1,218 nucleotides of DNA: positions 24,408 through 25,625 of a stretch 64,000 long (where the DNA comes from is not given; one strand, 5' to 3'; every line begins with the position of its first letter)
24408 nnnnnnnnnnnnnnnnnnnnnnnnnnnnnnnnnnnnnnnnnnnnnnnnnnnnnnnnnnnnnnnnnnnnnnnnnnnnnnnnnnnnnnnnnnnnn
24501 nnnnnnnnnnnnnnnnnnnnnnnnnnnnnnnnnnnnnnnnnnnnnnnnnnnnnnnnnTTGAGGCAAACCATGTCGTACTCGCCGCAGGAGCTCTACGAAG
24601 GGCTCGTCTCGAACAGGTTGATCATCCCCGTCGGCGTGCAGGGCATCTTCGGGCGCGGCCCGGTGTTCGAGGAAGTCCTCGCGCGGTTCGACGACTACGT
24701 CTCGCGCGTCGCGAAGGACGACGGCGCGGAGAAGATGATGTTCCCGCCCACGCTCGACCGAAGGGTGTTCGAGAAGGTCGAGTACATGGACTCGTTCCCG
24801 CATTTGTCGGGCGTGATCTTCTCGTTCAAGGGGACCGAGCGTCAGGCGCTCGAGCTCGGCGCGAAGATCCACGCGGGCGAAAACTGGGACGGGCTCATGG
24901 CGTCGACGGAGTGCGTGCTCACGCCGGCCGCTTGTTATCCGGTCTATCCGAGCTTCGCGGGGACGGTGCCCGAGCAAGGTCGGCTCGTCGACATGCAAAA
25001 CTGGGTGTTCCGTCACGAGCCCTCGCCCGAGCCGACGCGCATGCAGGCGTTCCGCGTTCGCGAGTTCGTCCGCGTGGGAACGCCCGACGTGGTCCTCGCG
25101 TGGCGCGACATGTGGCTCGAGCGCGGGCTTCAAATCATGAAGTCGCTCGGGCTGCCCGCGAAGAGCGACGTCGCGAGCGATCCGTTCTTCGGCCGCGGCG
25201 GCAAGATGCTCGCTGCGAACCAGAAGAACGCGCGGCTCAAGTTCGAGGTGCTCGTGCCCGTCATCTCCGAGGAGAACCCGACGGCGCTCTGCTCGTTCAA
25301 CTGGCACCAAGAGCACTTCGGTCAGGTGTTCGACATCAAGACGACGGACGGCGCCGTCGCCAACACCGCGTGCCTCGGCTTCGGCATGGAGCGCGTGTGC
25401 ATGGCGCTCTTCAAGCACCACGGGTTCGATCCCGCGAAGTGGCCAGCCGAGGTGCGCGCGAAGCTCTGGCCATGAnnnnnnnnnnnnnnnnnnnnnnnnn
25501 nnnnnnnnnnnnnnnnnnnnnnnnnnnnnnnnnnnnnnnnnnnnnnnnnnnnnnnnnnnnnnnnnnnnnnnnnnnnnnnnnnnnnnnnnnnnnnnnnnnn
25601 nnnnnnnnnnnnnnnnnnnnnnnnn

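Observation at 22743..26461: Aminoacyl-carrier-protein cassette with a truncated SerRS-like aa:CP ligase inside a polysaccharide locus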

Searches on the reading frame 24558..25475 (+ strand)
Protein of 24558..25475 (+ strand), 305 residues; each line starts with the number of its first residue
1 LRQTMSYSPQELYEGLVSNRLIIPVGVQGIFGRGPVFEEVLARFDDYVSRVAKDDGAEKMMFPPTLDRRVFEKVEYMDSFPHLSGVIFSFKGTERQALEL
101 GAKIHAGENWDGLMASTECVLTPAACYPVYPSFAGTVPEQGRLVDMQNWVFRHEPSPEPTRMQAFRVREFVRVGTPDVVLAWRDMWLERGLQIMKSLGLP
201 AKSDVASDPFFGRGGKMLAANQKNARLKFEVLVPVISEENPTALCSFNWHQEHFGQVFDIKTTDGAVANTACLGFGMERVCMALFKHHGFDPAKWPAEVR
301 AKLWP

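Call 3: search_protein_families(library=pfam, proteins=[window:24558-25475:+], max_evalue=0.01)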
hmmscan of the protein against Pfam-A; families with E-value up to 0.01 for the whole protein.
window:24558-25475:+ (305 aa): 0 families

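Call 4: search_protein_families(library=ncbifam, proteins=[window:24558-25475:+], max_evalue=0.01)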
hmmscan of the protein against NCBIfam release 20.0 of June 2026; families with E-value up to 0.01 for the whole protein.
window:24558-25475:+ (305 aa): 3 families
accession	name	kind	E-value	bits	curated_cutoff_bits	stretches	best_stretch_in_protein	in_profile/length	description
NF005479.0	PRK07080.1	equivalog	3e-123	410.8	357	1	7-304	17-316/318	amino acid--[acyl-carrier-protein] ligase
NF002120.0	PRK00960.1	equivalog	9e-22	77.3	611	1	114-302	306-504/518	serine--tRNA ligase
TIGR00415.1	serS_MJ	equivalog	3.6e-15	55.4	489.55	1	49-302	234-501/518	serine--tRNA ligase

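Call 10: find_encoding_contigs(protein=window:24570-25475:+, flank=10000, max_places=6)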
Protein window:24570-25475:+ (301 aa): no gene with exactly this product is on record in the collection.

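Call 11: search_solved_structures(query=window:24570-25472:+, max_evalue=0.001, show_alignments=2)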
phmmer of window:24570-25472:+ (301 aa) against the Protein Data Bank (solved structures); distinct sequences matched with E-value up to 0.001: 4.
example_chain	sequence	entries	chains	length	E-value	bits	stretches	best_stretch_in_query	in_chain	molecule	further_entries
4h2w_A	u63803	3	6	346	3.7e-76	259.5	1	14-297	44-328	Amino acid--[acyl-carrier-protein] ligase 1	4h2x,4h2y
3mey_A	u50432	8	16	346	3.4e-74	253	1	14-297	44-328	Bll0957 protein | Amino acid--[acyl-carrier-protein] ligase 1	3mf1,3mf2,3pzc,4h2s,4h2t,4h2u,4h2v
3w3s_A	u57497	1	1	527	1.6e-16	63.6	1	113-295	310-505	Type-2 serine--tRNA ligase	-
2cim_A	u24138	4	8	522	0.00029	23.4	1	156-298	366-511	SERYL-TRNA SYNTHETASE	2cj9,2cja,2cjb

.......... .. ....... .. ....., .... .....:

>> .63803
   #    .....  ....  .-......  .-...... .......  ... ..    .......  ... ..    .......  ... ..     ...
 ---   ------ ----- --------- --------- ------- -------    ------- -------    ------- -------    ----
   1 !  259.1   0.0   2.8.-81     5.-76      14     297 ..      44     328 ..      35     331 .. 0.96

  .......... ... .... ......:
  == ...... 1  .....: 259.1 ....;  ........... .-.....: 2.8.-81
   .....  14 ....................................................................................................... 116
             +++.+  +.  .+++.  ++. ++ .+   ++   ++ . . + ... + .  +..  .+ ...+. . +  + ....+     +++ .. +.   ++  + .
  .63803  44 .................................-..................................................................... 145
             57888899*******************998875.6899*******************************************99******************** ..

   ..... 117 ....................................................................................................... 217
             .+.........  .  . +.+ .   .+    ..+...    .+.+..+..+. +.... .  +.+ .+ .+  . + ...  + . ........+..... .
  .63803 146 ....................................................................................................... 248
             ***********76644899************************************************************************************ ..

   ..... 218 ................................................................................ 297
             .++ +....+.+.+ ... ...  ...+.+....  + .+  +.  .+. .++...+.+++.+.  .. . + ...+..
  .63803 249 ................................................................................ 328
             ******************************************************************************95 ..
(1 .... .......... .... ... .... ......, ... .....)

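Call 23: find_homologous_proteins(query=window:24570-25472:+, max_evalue=1e-10)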
Query window:24570-25472:+ (301 aa): 6329 proteins with E <= 1e-10 among 7182 candidates; the best 120 are listed.
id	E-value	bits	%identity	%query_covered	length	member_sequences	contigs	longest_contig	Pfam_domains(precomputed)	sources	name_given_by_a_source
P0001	2.8e-185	633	89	100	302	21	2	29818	-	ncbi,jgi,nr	ncbi:MAG TPA: amino acid--[acyl-carrier-protein] ligase [Polyangiaceae bacterium]|jgi:seryl-tRNA syn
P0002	3.3e-181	619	89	98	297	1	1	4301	-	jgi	jgi:seryl-tRNA synthetase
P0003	2.8e-176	603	84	100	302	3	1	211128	-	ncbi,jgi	ncbi:MAG TPA: amino acid--[acyl-carrier-protein] ligase [Polyangiaceae bacterium]|jgi:seryl-tRNA syn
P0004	2.6e-170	584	81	100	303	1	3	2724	-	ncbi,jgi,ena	jgi:seryl-tRNA synthetase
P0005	3.3e-167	573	79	100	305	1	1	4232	-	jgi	jgi:seryl-tRNA synthetase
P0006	2.7e-166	570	79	100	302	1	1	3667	-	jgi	jgi:seryl-tRNA synthetase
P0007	3.0e-166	570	81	100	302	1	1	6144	-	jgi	jgi:seryl-tRNA synthetase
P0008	9.9e-166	569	78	100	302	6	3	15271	-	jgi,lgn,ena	jgi:seryl-tRNA synthetase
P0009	1.4e-165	568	81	99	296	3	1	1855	-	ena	-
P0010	1.7e-165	568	79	100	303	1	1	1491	-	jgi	jgi:seryl-tRNA synthetase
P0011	2.7e-165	567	78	100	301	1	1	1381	-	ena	-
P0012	6.6e-165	566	78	100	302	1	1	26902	-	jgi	jgi:seryl-tRNA synthetase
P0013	6.6e-165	566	78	100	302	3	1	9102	-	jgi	jgi:seryl-tRNA synthetase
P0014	8.5e-165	565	78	100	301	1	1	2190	-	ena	-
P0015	1.1e-164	565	80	100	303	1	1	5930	-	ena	-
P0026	1.7e-160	551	77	100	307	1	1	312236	-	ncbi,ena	-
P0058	8.5e-154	529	75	100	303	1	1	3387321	-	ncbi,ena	-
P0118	2.9e-144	498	70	100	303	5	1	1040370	-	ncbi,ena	-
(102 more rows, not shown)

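Call 24: find_encoding_contigs(protein=P0003, flank=10000, max_places=2)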
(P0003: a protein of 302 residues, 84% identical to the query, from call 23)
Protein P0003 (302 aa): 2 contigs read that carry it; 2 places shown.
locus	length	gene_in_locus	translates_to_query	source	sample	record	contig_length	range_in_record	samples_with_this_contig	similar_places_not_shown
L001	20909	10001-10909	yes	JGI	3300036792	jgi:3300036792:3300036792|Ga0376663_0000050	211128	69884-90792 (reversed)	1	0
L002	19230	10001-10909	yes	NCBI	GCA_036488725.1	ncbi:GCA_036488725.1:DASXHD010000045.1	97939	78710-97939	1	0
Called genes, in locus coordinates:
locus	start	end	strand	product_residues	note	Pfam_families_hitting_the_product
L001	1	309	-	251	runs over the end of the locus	PF25084:LbH_EIF2B (weak), PF25087:GMPPB_C (faint), PF00132:Hexapep (weak)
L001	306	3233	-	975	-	PF03808:Glyco_tran_WecG, PF00132:Hexapep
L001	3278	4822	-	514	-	PF00535:Glycos_transf_2, PF10111:Glyco_tranf_2_2, PF13641:Glyco_tranf_2_3, PF13632:Glyco_trans_2_3, PF00132:Hexapep (weak)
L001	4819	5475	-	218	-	-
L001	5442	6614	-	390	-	PF13506:Glyco_transf_21 (weak), PF00535:Glycos_transf_2, PF13641:Glyco_tranf_2_3, PF13632:Glyco_trans_2_3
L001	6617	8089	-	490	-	-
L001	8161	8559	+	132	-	PF01648:ACPS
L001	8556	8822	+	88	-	PF00550:PP-binding (weak)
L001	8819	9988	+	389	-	PF02771:Acyl-CoA_dh_N, PF00441:Acyl-CoA_dh_1 (weak), PF08028:Acyl-CoA_dh_2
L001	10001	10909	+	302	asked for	-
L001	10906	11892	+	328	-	PF08893:DUF1839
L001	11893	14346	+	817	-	PF22666:Glyco_hydro_2_N2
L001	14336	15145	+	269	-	PF08241:Methyltransf_11, PF08242:Methyltransf_12 (weak), PF13649:Methyltransf_25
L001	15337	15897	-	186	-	PF00132:Hexapep (weak), PF14602:Hexapep_2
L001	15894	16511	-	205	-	-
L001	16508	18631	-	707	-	PF00132:Hexapep (faint)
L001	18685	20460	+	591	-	PF12146:Hydrolase_4, PF00561:Abhydrolase_1 (weak), PF12146:Hydrolase_4 (weak), PF12697:Abhydrolase_6 (weak)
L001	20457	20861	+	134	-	PF13527:Acetyltransf_9 (faint), PF00583:Acetyltransf_1 (weak), PF13673:Acetyltransf_10, PF13508:Acetyltransf_7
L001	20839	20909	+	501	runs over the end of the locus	PF01943:Polysacc_synt, PF13440:Polysacc_synt_3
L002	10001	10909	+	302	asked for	-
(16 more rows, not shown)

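Call 25: find_encoding_contigs(protein=P0058, flank=10000, max_places=2)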
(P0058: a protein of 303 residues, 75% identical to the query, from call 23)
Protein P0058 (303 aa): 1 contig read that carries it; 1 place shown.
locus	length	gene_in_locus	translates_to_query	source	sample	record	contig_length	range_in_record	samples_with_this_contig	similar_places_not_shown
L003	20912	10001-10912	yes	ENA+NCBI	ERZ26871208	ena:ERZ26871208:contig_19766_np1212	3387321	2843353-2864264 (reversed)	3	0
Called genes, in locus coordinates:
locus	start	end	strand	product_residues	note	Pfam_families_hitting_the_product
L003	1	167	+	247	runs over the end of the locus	PF00005:ABC_tran, PF02463:SMC_N (faint), PF13401:AAA_22 (faint), PF13304:AAA_21 (faint)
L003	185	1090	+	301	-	PF12849:PBP_like_2, PF13531:SBP_bac_11 (faint), PF12727:PBP_like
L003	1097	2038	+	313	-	PF00528:BPD_transp_1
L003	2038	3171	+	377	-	PF00528:BPD_transp_1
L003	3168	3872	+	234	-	PF01895:PhoU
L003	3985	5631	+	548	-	-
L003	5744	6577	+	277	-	PF00149:Metallophos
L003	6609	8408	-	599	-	PF12697:Abhydrolase_6 (faint), PF12146:Hydrolase_4, PF00561:Abhydrolase_1 (weak)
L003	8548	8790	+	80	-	PF00550:PP-binding (weak)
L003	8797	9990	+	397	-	PF02771:Acyl-CoA_dh_N, PF00441:Acyl-CoA_dh_1 (weak), PF08028:Acyl-CoA_dh_2 (weak)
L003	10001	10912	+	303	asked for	-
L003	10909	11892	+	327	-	PF08893:DUF1839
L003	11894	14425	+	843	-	PF22666:Glyco_hydro_2_N2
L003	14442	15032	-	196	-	PF00583:Acetyltransf_1 (weak)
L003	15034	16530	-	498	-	PF01425:Amidase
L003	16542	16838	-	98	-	PF02686:GatC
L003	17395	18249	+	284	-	PF00318:Ribosomal_S2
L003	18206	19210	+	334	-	PF00889:EF_TS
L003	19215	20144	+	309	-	PF01522:Polysacc_deac_1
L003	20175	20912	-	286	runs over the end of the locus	PF13828:DUF4190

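Call 27: find_related_loci(query=A1, collection=genome_contigs, flank=10000)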
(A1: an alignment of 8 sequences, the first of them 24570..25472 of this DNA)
Query A1 (301 aa) in genome_contigs; peptide patterns used: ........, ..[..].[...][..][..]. (x = any residue, [..] = any of these).
600 stretches matched a pattern (row limit reached: there are more); 591 encode a relative of the query (tblastn E <= 1e-3); the best 80 are kept; 80 distinct loci.
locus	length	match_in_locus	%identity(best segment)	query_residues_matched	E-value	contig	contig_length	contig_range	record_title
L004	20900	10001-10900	86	1-300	6e-180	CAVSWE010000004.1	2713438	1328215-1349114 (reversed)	MAG: uncultured delta proteobacterium isolate MFD05705.bin.2.131 genome assembly, contig: contig_27161, whole genome sho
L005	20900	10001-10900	77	2-301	3e-163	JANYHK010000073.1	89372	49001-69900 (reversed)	MAG: Myxococcales bacterium isolate GL140_1_metabinner_44 GL140_1_k141_1745742, whole genome shotgun sequence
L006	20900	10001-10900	72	2-301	2e-149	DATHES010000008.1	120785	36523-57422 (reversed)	MAG TPA_asm: Polyangiaceae bacterium isolate SMAG_U12427 k141_792260, whole genome shotgun sequence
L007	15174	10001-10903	70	1-301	9e-149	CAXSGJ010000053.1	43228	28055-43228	MAG: uncultured Polyangiaceae bacterium isolate private_X4_metawrap_bin.4 genome assembly, contig: private_X4_metawrap_b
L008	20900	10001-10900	69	1-300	3e-146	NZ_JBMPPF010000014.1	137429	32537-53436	Undibacterium sp. SXout7W NODE_14_length_137429_cov_96.991734, whole genome shotgun sequence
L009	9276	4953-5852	68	2-301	4e-146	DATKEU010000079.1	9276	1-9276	MAG TPA_asm: Polyangia bacterium isolate SMAG_U14507 k141_3509707, whole genome shotgun sequence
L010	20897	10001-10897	71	3-301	9e-146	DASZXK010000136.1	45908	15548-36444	MAG TPA_asm: Polyangiaceae bacterium isolate SMAG_U6181 k141_929756, whole genome shotgun sequence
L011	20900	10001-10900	69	2-301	1e-145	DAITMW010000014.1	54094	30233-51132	MAG TPA_asm: Steroidobacteraceae bacterium isolate CTOTU9903 NODE_123_length_54094_cov_8.306334, whole genome shotgun se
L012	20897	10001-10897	70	2-300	2e-145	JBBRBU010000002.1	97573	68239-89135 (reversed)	MAG: Lysobacterales bacterium isolate Co_metawrap_2359 Cmw_2359_k141_20420461_length_97573_cov_13.0000, whole genome sho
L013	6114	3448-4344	69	3-301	3e-145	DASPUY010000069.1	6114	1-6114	MAG TPA_asm: Polyangiaceae bacterium isolate SMAG_U12315 k141_2292899, whole genome shotgun sequence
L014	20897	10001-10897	69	3-301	5e-144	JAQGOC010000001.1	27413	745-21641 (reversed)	MAG: Gammaproteobacteria bacterium isolate RYN_603 scaffold_1983834, whole genome shotgun sequence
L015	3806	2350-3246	69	3-301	1e-148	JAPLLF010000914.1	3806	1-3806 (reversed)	MAG: Proteobacteria bacterium isolate LacPavin_0920_WC57_MAG_70_8 LacPavin_0920_WC57_scaffold_228441, whole genome shotg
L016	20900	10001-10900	69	1-300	7e-144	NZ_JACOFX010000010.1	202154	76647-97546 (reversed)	Undibacterium umbellatum strain NL8W NODE_10_length_202154_cov_30.898875_10, whole genome shotgun sequence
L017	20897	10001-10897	69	1-299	1e-143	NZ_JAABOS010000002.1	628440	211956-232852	Undibacterium crateris strain B2R-29 Scaffold2, whole genome shotgun sequence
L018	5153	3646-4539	68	3-300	5e-144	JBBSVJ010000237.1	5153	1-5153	MAG: Lysobacterales bacterium isolate SVL2_sbin.7 SVL2_sbin.7_k141_1204879_length_5153_cov_12.0000, whole genome shotgun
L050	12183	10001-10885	67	6-300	3e-129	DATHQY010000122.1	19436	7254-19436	MAG TPA_asm: Polyangiaceae bacterium isolate SMAG_U12751 k141_1860772, whole genome shotgun sequence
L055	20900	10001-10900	58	2-301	1e-127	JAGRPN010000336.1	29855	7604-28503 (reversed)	MAG: Ramlibacter sp. isolate BP03 k141_19115, whole genome shotgun sequence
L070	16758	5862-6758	60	3-301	2e-120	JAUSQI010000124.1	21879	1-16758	MAG: Stagnimonas sp. isolate E23_metabat.bin.23 E23_k141_19073, whole genome shotgun sequence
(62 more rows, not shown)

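Call 31: search_dna_similar(query=window:24570-25472:+, collection=plasmids, mode=protein, max_rows=25)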
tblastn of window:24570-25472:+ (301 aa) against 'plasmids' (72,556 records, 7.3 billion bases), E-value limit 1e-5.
Records with a match: 113; places in all: 115; records where one place covers at least 80% of the query: 101.
Best place of each record, by identity: <60% 113.
By first word of the organism name: Streptomyces 22; Rhizobium 16; Azospirillum 11; Bacillus 11; Burkholderia 10; Mycetohabitans 9; Caballeronia 7; Apilactobacillus 6; Cupriavidus 4; Shinella 3; and 8 more.
By predicted mobility (MOB-suite, as given by PLSDB): non-mobilizable 82; conjugative 18; mobilizable 13.
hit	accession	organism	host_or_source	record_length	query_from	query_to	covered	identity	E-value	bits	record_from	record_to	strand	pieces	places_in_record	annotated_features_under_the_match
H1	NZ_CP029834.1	Azospirillum ramasamyi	single cell,Cow dung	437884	12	300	96%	55.7%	2e-110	358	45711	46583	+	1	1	amino acid--[acyl-carrier-protein] ligase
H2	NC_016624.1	Azospirillum lipoferum 4B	-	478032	12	300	96%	55.7%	1e-108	353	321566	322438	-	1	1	amino acid--[acyl-carrier-protein] ligase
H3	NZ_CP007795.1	Azospirillum argentinense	Triticum aestivum L.,Root,wheat ...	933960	10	300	97%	54.9%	6e-107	348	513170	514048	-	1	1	amino acid--[acyl-carrier-protein] ligase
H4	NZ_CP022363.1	Azospirillum sp. TSH58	single cell,paddy soils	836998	10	300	97%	54.9%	3e-106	346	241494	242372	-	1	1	amino acid--[acyl-carrier-protein] ligase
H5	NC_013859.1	Azospirillum sp. B510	-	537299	12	300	96%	55.3%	1e-107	350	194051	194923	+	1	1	amino acid--[acyl-carrier-protein] ligase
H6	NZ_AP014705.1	Methylobacterium aquaticum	-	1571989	4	300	99%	53.2%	7e-102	333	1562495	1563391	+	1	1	none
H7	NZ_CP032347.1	Azospirillum brasilense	soil sample,Agricultural field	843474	10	300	97%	54.3%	5e-105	342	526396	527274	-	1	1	amino acid--[acyl-carrier-protein] ligase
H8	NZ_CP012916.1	Azospirillum brasilense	Digitaria eriantha,microbe,root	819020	10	300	97%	54.3%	7e-105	342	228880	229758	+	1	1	amino acid--[acyl-carrier-protein] ligase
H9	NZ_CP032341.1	Azospirillum brasilense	soil sample,Agricultural field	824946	10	300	97%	54.3%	7e-105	342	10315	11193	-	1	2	amino acid--[acyl-carrier-protein] ligase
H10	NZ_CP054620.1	Azospirillum oryzae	cell culture,soil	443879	12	300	96%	54.6%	2e-107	349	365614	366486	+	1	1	amino acid--[acyl-carrier-protein] ligase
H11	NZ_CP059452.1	Azospirillum brasilense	Prokaryotes,soil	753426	10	300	97%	53.9%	3e-104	340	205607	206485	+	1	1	amino acid--[acyl-carrier-protein] ligase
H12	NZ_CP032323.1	Azospirillum argentinense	soil sample,Agricultural field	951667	10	300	97%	53.9%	7e-104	339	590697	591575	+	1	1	amino acid--[acyl-carrier-protein] ligase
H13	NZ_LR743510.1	Methylobacterium bullatum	-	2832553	5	300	98%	52.7%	1e-99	327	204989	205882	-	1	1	none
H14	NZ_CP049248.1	Rhizobium rhizoryzae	cell culture,soil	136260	5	300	98%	49.3%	9e-96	316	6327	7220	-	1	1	amino acid--[acyl-carrier-protein] ligase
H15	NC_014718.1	Mycetohabitans rhizoxinica HKI 454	-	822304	8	300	97%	49.8%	3e-95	314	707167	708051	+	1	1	amino acid--[acyl-carrier-protein] ligase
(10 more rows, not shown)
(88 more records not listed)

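Call 32: get_annotated_region(hit=H2, flank=10000)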
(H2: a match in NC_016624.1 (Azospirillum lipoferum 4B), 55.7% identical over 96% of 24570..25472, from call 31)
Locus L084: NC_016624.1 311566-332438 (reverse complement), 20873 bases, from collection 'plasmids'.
description: Azospirillum lipoferum 4B plasmid AZO_p5, complete sequence
organism: Azospirillum lipoferum 4B (NCBI taxid 862719)
taxonomy: Bacteria; Pseudomonadota; Alphaproteobacteria; Rhodospirillales; Azospirillaceae; Azospirillum; Azospirillum lipoferum; Azospirillum lipoferum 4B
host: -; source: -; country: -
typing (MOB-suite, as given by PLSDB): mobilizable; relaxase MOBP
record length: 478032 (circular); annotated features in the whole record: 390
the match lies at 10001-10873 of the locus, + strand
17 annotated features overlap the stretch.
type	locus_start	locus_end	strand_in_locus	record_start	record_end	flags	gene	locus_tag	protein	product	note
CDS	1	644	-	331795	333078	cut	-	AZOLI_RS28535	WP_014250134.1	alpha-galactosidase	-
CDS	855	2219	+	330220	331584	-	-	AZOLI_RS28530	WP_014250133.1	GH1 family beta-glucosidase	GO:0030245 - cellulose catabolic process [Evidence IEA]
CDS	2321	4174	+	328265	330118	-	-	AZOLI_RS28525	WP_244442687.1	ABC transporter ATP-binding protein/permease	-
CDS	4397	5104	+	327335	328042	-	-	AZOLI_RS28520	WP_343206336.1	Crp/Fnr family transcriptional regulator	GO:0006355 - regulation of DNA-templated transcription [Evidence IEA]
CDS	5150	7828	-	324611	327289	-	-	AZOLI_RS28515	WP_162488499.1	methyl-accepting chemotaxis protein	GO:0007165 - signal transduction [Evidence IEA]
CDS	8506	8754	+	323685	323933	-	-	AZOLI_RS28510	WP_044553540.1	acyl carrier protein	-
CDS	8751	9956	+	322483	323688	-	-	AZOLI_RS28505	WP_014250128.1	acyl-CoA dehydrogenase family protein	-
CDS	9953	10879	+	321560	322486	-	-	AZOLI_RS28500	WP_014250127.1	amino acid--[acyl-carrier-protein] ligase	-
CDS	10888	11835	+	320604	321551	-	-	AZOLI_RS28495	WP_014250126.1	DUF1839 family protein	-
CDS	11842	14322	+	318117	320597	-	-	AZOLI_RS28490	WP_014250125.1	glycoside hydrolase family 2 protein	-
CDS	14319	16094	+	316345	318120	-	-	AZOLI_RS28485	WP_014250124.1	alpha/beta fold hydrolase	-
CDS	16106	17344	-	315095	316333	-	-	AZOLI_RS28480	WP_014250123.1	ArgE/DapE family deacylase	-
CDS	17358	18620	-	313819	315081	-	-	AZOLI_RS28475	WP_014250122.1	allantoate amidohydrolase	-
CDS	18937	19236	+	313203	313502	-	-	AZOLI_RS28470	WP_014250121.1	hypothetical protein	-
CDS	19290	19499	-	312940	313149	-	-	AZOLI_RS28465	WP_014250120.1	hypothetical protein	-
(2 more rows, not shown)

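Call 33: get_annotated_region(hit=H15, flank=10000)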
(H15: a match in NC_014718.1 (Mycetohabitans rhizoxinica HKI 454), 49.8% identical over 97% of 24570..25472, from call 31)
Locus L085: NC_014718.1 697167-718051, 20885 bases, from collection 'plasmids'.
description: Mycetohabitans rhizoxinica HKI 454 plasmid pBRH01, complete sequence
organism: Mycetohabitans rhizoxinica HKI 454 (NCBI taxid 882378)
taxonomy: Bacteria; Pseudomonadota; Betaproteobacteria; Burkholderiales; Burkholderiaceae; Mycetohabitans; Mycetohabitans rhizoxinica; Mycetohabitans rhizoxinica HKI 454
host: -; source: -; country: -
typing (MOB-suite, as given by PLSDB): non-mobilizable
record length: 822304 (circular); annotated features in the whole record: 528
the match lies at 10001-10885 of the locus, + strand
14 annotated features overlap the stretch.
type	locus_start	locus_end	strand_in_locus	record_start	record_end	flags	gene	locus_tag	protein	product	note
CDS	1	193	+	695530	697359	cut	-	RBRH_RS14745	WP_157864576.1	undecaprenyl-phosphate-4-amino-L-arabinose-- lipid A 4-amino-L-arabinosyltransferase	-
CDS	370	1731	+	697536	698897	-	-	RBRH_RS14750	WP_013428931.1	F-box protein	-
CDS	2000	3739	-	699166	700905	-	-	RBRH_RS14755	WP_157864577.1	acetoin dehydrogenase E1 component beta-subunit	-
CDS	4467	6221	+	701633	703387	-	-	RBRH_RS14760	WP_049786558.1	hydrogenase maturation protein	-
CDS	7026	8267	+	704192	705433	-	-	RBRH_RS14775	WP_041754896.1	acyltransferase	-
CDS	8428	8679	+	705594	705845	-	-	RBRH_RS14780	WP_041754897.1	acyl carrier protein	-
CDS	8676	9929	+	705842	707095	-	-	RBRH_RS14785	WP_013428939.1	acyl-CoA dehydrogenase family protein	-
CDS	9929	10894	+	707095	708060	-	-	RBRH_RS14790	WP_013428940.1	amino acid--[acyl-carrier-protein] ligase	-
CDS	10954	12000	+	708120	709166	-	-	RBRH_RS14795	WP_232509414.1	DUF1839 family protein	-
CDS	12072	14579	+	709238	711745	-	-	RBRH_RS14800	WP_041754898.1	beta-mannosidase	-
CDS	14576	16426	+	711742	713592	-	-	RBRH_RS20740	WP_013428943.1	alpha/beta hydrolase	-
CDS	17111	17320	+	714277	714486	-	-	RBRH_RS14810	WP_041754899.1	hypothetical protein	-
CDS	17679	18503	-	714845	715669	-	-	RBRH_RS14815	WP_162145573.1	helix-turn-helix domain-containing protein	GO:0006355 - regulation of DNA-templated transcription [Evidence IEA]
CDS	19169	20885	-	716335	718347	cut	-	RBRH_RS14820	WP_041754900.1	LTA synthase family protein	-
